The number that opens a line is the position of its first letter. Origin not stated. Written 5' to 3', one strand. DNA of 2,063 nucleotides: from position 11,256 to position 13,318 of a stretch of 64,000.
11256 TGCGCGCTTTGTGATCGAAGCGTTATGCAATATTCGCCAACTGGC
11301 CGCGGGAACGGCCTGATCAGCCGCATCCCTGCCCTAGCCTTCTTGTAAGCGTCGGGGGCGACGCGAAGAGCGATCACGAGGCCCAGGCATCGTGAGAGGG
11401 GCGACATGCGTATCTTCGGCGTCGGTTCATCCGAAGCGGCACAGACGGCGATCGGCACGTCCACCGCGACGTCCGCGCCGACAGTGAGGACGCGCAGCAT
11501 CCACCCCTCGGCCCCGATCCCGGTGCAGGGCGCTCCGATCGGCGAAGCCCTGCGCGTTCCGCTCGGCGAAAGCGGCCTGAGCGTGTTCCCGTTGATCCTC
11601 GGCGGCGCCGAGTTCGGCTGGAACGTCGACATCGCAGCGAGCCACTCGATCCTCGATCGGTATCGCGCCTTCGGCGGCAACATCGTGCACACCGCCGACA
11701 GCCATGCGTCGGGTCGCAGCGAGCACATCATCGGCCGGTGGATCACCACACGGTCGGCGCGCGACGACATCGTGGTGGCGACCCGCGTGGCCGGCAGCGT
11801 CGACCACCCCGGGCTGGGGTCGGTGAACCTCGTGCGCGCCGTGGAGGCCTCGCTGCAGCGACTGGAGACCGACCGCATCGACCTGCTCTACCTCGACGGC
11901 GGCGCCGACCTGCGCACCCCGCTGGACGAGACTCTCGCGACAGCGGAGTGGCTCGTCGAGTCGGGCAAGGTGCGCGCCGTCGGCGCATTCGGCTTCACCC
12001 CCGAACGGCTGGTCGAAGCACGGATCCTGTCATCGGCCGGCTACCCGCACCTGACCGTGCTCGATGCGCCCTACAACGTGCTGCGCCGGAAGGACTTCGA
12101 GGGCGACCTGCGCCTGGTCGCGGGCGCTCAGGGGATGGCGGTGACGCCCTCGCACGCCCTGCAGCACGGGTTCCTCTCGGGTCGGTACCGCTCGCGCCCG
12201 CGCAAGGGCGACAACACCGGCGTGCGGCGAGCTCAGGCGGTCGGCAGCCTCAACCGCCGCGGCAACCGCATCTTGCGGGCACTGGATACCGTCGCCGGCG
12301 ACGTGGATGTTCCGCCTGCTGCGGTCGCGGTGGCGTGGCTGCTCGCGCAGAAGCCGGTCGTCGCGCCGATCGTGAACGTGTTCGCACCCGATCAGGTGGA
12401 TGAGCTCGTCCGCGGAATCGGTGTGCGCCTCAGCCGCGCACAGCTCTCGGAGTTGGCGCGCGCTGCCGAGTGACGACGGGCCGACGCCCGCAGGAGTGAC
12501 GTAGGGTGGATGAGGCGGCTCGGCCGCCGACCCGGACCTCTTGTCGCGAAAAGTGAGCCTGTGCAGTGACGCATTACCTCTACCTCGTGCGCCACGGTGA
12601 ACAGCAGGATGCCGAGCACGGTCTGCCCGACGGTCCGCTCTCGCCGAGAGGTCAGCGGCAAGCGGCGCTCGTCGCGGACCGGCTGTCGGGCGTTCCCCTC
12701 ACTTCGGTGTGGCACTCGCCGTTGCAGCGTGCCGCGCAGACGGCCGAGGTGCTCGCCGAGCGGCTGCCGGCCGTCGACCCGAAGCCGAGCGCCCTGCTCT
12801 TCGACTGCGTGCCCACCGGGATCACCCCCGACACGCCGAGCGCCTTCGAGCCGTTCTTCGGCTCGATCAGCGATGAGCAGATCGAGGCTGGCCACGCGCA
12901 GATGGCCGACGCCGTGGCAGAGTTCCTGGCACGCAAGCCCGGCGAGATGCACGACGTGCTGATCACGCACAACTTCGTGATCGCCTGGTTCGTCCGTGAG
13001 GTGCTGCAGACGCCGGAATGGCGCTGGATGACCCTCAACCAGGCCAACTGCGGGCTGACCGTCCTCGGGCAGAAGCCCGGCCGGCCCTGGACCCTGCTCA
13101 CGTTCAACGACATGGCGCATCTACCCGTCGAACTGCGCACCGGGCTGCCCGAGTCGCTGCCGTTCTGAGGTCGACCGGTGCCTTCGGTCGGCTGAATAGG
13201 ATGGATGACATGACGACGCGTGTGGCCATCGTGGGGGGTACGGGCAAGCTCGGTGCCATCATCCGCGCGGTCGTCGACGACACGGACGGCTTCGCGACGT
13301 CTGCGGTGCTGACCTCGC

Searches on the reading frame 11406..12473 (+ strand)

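Call 66: search_protein_families(library=pfam, proteins=[window:11406-12473:+], max_evalue=0.001)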
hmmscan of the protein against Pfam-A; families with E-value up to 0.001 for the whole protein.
window:11406-12473:+ (355 aa): 1 family
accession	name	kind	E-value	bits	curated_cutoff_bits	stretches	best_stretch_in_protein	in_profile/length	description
PF00248.27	Aldo_ket_red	-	2.3e-44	152.1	24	1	62-353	1-289/291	Aldo/keto reductase family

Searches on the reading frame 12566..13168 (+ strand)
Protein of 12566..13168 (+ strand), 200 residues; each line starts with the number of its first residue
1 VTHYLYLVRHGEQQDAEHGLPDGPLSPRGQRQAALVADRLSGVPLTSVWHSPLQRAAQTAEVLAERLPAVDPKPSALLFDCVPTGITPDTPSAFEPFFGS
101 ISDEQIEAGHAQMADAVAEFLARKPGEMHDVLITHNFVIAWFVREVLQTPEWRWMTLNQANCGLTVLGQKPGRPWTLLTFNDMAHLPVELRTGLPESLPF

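Call 66: search_protein_families(library=pfam, proteins=[window:12566-13168:+], max_evalue=0.001)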
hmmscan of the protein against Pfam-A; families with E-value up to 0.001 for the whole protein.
window:12566-13168:+ (200 aa): 1 family
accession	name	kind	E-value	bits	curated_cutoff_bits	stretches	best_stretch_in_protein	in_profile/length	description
PF00300.27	His_Phos_1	-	9.5e-27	94.4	21.7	2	5-68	1-68/194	Histidine phosphatase superfamily (branch 1)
